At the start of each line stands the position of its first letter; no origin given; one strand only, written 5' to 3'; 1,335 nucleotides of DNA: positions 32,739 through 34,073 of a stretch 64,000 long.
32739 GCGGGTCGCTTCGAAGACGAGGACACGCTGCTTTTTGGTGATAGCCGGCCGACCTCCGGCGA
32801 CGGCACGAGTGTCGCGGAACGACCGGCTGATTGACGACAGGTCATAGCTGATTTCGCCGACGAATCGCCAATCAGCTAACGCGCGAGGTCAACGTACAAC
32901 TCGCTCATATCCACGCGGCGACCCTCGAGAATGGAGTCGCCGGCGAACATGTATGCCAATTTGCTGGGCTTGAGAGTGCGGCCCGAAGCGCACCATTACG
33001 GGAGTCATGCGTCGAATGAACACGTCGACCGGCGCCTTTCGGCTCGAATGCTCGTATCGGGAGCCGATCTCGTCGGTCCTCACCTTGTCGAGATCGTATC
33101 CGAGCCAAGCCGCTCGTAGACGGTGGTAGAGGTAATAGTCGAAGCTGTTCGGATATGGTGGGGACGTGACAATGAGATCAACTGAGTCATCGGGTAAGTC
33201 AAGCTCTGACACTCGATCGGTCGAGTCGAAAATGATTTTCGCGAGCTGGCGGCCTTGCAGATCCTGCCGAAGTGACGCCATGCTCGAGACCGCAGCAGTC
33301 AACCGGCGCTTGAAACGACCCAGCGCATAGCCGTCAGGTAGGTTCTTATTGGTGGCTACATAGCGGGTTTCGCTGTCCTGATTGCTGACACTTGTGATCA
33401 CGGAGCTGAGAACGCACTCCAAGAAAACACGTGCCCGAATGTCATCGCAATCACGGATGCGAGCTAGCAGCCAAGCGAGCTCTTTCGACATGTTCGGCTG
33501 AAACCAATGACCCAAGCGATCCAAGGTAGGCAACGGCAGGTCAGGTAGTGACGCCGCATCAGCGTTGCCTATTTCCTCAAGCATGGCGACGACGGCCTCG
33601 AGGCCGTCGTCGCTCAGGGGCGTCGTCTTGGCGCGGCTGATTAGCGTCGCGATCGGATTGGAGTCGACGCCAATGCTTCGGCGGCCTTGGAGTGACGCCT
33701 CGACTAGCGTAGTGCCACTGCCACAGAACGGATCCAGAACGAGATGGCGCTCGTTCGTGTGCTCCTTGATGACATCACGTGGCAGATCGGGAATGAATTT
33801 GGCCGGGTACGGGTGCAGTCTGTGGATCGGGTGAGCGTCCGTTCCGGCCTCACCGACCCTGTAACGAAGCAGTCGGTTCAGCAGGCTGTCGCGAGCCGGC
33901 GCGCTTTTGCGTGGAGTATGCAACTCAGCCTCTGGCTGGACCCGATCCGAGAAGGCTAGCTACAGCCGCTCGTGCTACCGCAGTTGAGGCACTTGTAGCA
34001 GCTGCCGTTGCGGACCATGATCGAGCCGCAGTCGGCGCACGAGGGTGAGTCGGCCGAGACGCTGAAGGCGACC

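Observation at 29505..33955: Low-GC four-gene methyltransferase/nuclease island between nrdJ and the sulfur-metabolism genes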

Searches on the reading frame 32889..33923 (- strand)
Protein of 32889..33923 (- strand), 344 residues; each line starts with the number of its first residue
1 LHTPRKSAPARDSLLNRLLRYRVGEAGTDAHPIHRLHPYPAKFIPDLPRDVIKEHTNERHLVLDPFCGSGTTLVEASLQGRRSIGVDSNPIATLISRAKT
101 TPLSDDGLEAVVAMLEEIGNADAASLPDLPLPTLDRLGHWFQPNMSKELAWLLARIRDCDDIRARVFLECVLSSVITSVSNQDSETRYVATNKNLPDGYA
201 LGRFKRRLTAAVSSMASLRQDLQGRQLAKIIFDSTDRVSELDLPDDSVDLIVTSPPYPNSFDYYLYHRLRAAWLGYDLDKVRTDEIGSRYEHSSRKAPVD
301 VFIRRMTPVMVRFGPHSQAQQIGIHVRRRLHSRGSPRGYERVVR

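Call 4: search_protein_families(library=pfam, proteins=[window:32889-33923:-], max_evalue=0.1)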
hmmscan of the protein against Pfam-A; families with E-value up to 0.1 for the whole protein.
window:32889-33923:- (344 aa): 6 families
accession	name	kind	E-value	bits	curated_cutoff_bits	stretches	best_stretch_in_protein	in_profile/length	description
PF01555.25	N6_N4_Mtase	-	1.2e-17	65.1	26.7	1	31-90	159-213/221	DNA methylase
PF01170.24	UPF0020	-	2.7e-09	37.5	22.3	1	61-84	31-54/197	RMKL-like, methyltransferase domain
PF03602.21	Cons_hypoth95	-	0.0018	18.4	24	0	57-98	40-82/182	Conserved hypothetical protein 95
PF13649.12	Methyltransf_25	-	0.014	16.5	27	0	62-118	1-58/97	Methyltransferase domain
PF02086.21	MethyltransfD12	-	0.031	14.5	22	1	51-111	11-73/253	D12 class N6 adenine-specific DNA methyltransferase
PF09445.16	Methyltransf_15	-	0.069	13.2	22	0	60-91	2-33/165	RNA cap guanine-N2 methyltransferase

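Call 5: search_protein_families(library=ncbifam, proteins=[window:32889-33923:-], max_evalue=0.1)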
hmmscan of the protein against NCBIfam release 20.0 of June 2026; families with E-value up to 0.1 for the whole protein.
window:32889-33923:- (344 aa): 10 families
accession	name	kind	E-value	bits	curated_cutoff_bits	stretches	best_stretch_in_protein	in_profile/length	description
TIGR01177.1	TIGR01177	hypoth_equivalog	2.5e-10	40.2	316.55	1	14-88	137-212/330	TIGR01177 family methyltransferase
NF010253.0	PRK13699.1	subfamily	6.7e-08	32.5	244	1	49-87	154-192/226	DNA methyltransferase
NF008572.0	PRK11524.1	equivalog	2.9e-07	29.9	292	1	47-89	203-245/294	adenine-specific DNA-methyltransferase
NF040721.1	Trm14_Arch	equivalog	4.2e-07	29.4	280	1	35-82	167-215/370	tRNA (guanine(6)-N2)-methyltransferase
NF050803.1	DnaMtaseCcrMCaul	equivalog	1.4e-06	27.5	830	1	49-93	196-240/350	adenine-specific DNA-methyltransferase CcrM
NF042963.1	DUF1156_antiphage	equivalog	0.00013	20.3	1000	1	45-98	170-223/960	anti-phage-associated DUF1156 domain-containing protein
NF008748.0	PRK11783.1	equivalog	0.0014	16.9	466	1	58-78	192-212/704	bifunctional 23S rRNA (guanine(2069)-N(7))-methyltransferase RlmK/23S rRNA (guanine(2445)-N(2))-methyltransferase RlmL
NF040850.1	Trm14_Thcoccales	equivalog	0.004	16.1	480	1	35-81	194-240/365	tRNA (guanine(6)-N2)-methyltransferase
NF040539.1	AST_met_ArsM_2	exception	0.011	15.6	240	1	42-102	38-101/262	putative arsinothricin biosynthesis methyltransferase ArsM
NF043040.1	corrin_prot_MT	hypoth_equivalog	0.088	12.2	180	0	49-100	32-83/216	corrinoid protein-associated methyltransferase CpaM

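Call 6: search_protein_families(library=padloc, proteins=[window:32889-33923:-], max_evalue=0.1)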
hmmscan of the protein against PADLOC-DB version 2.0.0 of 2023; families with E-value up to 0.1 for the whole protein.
window:32889-33923:- (344 aa): 76 families (the best 25 are shown)
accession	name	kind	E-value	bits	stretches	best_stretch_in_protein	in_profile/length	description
PDLC03364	MTase_II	-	1.5e-54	183.5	1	30-310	29-303/380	Type II methyltransferase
PDLC03322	MTase_II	-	6.9e-36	122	1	33-282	36-300/446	Type II methyltransferase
PDLC03380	MTase_II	-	3.1e-28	97.1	2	32-117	30-115/393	Type II methyltransferase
PDLC03362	MTase_II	-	2.7e-26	90.4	1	34-284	44-298/438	Type II methyltransferase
PDLC03239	MTase_II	-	1e-24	85.1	1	34-309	66-351/442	Type II methyltransferase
PDLC03224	MTase_II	-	1.8e-21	74.6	1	27-283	61-332/481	Type II methyltransferase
PDLC03353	MTase_II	-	2.4e-21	74.5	2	38-87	188-237/260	Type II methyltransferase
PDLC03325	MTase_II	-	2.6e-21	73.9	2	29-117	63-147/426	Type II methyltransferase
PDLC03249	MTase_II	-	6.3e-21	72.8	2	27-101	99-181/541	Type II methyltransferase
PDLC03377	MTase_II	-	1.5e-17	61.3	1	33-276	95-346/504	Type II methyltransferase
PDLC03306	MTase_II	-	5.3e-16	56.6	1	31-275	28-268/422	Type II methyltransferase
PDLC03350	MTase_II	-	1.1e-15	55.8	2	39-91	234-286/312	Type II methyltransferase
PDLC03369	MTase_II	-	6.3e-15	52.9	2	32-118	113-202/532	Type II methyltransferase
PDLC03371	MTase_II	-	7.4e-15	53.2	1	40-91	192-243/260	Type II methyltransferase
PDLC03387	MTase_II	-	5.8e-14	49.9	2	40-90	215-265/289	Type II methyltransferase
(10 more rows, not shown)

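Call 55: search_solved_structures(query=window:32988-33923:-, max_evalue=0.01, show_alignments=1)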
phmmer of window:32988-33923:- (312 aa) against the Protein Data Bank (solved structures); distinct sequences matched with E-value up to 0.01: 15.
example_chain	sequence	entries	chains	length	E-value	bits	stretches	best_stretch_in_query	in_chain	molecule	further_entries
8s9n_A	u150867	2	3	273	7.3e-08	35.4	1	34-88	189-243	DNA cytosine-N4 methyltransferase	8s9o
8s9m_A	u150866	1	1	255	1.2e-07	34.7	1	34-88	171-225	DNA cytosine-N4 methyltransferase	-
2zie_A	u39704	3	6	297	4.7e-07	32.7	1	36-93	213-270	Putative modification methylase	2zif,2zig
1nw8_A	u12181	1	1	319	6e-06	29.1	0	55-110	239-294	MODIFICATION METHYLASE RSRI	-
1eg2_A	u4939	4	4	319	7.3e-06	28.8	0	55-110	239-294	MODIFICATION METHYLASE RSRI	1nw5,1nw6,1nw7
8urk_A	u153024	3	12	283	1.1e-05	28.2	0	59-99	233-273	Methyltransferase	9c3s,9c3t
9c3u_A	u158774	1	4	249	1.4e-05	27.9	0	59-96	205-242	Methyltransferase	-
1g60_A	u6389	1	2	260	0.00036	23.2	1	46-90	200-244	Adenine-specific Methyltransferase MboIIA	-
5hfj_A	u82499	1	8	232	0.00057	22.6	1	46-89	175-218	Adenine specific DNA methyltransferase (DpnA)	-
5hek_A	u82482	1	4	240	0.0006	22.5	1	46-89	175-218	Adenine specific DNA methyltransferase (DpnA)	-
5e71_A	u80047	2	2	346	0.0027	20.4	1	34-91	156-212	N2, N2-dimethylguanosine tRNA methyltransferase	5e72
6pbd_A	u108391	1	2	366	0.0035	20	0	49-108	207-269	Modification methylase CcrMI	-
6zxw_G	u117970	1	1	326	0.0041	19.8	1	38-88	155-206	tRNA (Guanine(10)-N2)-dimethyltransferase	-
6zxv_A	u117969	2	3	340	0.0044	19.7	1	38-88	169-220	tRNA (Guanine(10)-N2)-dimethyltransferase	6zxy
1boo_A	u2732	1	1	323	0.0087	18.7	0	36-92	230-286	PROTEIN (N-4 CYTOSINE-SPECIFIC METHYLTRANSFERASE PVU II)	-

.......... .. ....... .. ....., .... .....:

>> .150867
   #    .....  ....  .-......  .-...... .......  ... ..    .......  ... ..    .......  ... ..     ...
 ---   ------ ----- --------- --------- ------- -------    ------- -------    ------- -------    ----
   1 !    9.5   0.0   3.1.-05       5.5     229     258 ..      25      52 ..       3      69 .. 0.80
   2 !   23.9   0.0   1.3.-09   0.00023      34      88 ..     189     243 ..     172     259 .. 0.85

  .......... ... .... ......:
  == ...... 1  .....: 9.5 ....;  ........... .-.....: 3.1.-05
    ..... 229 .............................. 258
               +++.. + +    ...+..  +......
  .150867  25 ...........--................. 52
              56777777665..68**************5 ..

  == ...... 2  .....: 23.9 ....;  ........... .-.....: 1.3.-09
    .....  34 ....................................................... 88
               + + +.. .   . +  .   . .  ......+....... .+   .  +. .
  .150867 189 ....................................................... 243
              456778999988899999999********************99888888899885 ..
